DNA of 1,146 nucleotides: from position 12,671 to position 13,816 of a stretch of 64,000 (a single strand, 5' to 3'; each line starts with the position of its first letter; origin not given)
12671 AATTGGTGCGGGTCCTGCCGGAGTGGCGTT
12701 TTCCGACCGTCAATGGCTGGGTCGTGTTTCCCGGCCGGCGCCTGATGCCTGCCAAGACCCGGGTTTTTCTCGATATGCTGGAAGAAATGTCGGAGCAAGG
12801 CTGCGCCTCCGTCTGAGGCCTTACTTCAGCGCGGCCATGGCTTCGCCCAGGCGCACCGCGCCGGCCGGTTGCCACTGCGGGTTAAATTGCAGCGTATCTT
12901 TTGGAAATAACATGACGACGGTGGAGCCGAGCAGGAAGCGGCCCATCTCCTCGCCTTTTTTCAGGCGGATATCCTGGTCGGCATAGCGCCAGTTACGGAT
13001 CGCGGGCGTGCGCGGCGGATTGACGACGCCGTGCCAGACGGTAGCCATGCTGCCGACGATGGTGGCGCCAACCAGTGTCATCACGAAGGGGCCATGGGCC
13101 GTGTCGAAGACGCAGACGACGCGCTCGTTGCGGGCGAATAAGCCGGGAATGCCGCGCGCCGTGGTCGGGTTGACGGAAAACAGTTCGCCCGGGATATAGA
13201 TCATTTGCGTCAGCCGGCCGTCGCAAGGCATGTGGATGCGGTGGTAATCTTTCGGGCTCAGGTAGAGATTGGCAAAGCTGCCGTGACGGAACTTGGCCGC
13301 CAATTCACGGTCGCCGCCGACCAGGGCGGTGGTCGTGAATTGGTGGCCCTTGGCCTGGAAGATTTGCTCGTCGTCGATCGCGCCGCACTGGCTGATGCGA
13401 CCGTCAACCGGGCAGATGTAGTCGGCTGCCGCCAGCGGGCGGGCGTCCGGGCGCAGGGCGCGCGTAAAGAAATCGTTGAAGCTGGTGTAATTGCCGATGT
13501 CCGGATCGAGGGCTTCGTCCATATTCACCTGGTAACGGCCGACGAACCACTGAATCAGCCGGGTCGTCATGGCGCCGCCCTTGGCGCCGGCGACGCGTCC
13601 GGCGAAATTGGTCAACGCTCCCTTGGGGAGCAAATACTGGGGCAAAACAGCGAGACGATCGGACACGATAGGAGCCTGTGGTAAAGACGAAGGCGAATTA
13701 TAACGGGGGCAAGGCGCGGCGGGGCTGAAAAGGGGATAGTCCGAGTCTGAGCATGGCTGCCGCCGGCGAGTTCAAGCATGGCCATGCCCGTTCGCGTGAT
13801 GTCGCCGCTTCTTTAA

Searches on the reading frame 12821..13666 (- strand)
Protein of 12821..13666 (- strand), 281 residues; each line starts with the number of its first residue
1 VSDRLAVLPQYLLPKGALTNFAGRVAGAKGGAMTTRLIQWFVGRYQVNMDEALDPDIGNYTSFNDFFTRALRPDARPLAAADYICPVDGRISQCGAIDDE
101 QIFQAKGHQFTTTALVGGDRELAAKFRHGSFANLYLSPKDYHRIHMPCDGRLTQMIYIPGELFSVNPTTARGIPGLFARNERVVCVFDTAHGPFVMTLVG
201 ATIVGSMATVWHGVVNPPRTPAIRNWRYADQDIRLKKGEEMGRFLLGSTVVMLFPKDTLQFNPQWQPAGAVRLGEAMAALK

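Call 5: search_protein_families(library=pfam, proteins=[window:12821-13666:-], max_evalue=0.01)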
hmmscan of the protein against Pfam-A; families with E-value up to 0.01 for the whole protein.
window:12821-13666:- (281 aa): 1 family
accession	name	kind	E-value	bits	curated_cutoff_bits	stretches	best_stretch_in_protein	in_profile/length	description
PF02666.20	PS_Dcarbxylase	-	8e-64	215.4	22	1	63-278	1-197/198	Phosphatidylserine decarboxylase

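Call 6: search_protein_families(library=ncbifam, proteins=[window:12821-13666:-], max_evalue=0.01)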
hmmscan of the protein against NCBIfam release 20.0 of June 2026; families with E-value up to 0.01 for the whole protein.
window:12821-13666:- (281 aa): 8 families
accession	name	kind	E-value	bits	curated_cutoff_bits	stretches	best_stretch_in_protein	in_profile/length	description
TIGR00163.1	PS_decarb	equivalog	2.4e-77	259.3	111.75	1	49-279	1-241/243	archaetidylserine decarboxylase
NF003038.0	PRK03934.1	equivalog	7.1e-54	182.4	285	1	22-279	11-265/267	phosphatidylserine decarboxylase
NF001941.0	PRK00723.1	equivalog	1.5e-46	159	371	1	31-209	55-234/297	phosphatidylserine decarboxylase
NF002853.0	PRK03140.1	equivalog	5.4e-43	147.2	307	2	33-209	30-206/262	phosphatidylserine decarboxylase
NF003685.0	PRK05305.2-5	equivalog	9.4e-07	28.3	183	1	73-203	45-136/198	phosphatidylserine decarboxylase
TIGR00164.2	AS_decarb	equivalog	2.4e-05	23.7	230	1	83-258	53-191/215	archaetidylserine decarboxylase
NF003678.0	PRK05305.1-2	equivalog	2.5e-05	23.7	225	0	134-258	96-197/218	phosphatidylserine decarboxylase family protein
NF003683.0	PRK05305.2-3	equivalog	4.9e-05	22.7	244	1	134-276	81-198/204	phosphatidylserine decarboxylase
